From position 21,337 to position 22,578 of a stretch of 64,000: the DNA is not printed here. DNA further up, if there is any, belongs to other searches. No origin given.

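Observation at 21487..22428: In-frame chimeric gene: B2 peptidase N-terminus fused to kinase C-terminus, explained by tandem duplication of [kinase-B2] plus an internal deletion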

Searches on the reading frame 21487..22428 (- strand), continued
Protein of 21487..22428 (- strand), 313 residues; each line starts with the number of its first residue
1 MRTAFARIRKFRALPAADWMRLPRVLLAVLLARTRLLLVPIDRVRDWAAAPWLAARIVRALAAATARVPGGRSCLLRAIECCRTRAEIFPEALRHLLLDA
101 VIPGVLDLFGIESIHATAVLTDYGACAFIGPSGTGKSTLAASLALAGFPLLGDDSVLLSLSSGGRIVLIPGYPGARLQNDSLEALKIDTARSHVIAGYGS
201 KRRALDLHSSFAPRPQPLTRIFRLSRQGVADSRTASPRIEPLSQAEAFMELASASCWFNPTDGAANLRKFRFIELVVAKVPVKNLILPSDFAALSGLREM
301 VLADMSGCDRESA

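Call 55: find_related_loci(query=A3, collection=metagenome_contigs, flank=6000)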
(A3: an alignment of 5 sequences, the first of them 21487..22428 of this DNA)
Query A3 (313 aa) in metagenome_contigs; peptide patterns used: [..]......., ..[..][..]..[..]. (x = any residue, [..] = any of these).
364 stretches matched a pattern; 2 encode a relative of the query (tblastn E <= 1e-3); 2 distinct loci.
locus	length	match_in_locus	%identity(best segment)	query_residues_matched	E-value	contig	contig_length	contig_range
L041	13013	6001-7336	60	1-313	5e-111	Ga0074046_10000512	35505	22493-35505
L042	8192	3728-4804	69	1-312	2e-98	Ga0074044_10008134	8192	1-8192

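Call 63: find_encoding_contigs(protein=P0005, flank=6000, max_places=3)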
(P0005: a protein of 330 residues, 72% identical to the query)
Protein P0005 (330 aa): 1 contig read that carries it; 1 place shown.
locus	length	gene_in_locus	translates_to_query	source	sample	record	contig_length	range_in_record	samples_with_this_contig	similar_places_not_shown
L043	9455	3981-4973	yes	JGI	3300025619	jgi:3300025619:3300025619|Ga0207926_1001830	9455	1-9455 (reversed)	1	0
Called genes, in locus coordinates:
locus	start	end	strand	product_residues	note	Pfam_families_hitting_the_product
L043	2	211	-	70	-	?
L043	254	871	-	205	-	PF14907:NTP_transf_5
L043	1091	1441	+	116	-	PF05402:PqqD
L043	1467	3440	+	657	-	PF13522:GATase_6, PF13537:GATase_7, PF00733:Asn_synthase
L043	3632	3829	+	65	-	-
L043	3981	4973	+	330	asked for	-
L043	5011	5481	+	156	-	PF13471:Transglut_core3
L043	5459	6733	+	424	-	PF14907:NTP_transf_5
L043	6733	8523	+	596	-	PF00664:ABC_membrane, PF13481:AAA_25 (weak), PF00005:ABC_tran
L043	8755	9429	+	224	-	PF01522:Polysacc_deac_1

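Call 64: find_encoding_contigs(protein=P0009, flank=6000, max_places=3)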
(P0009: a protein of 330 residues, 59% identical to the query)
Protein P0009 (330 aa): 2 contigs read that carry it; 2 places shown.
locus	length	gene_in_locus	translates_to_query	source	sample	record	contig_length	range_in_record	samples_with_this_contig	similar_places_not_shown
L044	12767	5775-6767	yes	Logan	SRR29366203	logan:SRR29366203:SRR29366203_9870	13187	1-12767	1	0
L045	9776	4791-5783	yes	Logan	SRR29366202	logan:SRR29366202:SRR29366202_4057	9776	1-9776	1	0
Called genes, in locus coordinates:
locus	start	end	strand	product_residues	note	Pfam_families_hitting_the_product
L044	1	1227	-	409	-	?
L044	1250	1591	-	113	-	-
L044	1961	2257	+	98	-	PF05402:PqqD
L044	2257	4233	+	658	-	PF13522:GATase_6, PF13537:GATase_7, PF00733:Asn_synthase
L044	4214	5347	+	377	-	PF06325:PrmA, PF13649:Methyltransf_25 (weak)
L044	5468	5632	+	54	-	-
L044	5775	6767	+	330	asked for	-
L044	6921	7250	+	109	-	PF13471:Transglut_core3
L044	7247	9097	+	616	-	PF00664:ABC_membrane, PF00005:ABC_tran, PF02463:SMC_N (faint), PF13191:AAA_16 (weak)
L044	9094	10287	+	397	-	PF14907:NTP_transf_5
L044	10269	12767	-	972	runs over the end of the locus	?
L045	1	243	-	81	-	?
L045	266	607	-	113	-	-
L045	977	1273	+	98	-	PF05402:PqqD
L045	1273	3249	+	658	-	PF13522:GATase_6, PF13537:GATase_7, PF00733:Asn_synthase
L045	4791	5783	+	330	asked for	-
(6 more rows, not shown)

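Call 65: find_encoding_contigs(protein=P0011, flank=6000, max_places=3)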
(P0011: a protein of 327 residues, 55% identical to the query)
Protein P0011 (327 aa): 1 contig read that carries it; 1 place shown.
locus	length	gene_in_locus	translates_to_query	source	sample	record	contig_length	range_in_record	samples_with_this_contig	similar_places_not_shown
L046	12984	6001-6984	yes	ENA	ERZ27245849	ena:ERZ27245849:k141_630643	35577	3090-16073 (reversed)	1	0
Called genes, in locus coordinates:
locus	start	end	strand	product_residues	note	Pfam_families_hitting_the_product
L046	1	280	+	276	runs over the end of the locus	PF00535:Glycos_transf_2, PF13641:Glyco_tranf_2_3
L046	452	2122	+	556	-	-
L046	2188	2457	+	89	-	PF05402:PqqD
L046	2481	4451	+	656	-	PF13522:GATase_6, PF13537:GATase_7, PF00733:Asn_synthase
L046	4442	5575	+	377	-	PF01728:FtsJ (faint), PF06325:PrmA, PF08241:Methyltransf_11 (faint), PF13649:Methyltransf_25, PF13847:Methyltransf_31, PF22528:PRMT_C (weak)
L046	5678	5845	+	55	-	-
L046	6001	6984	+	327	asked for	-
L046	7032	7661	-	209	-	-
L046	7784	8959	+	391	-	PF14907:NTP_transf_5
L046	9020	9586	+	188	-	PF00005:ABC_tran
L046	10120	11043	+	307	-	PF05050:Methyltransf_21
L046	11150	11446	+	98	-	-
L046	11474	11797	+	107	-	PF01527:HTH_Tnp_1 (faint)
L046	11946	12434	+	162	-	-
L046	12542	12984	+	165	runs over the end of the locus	-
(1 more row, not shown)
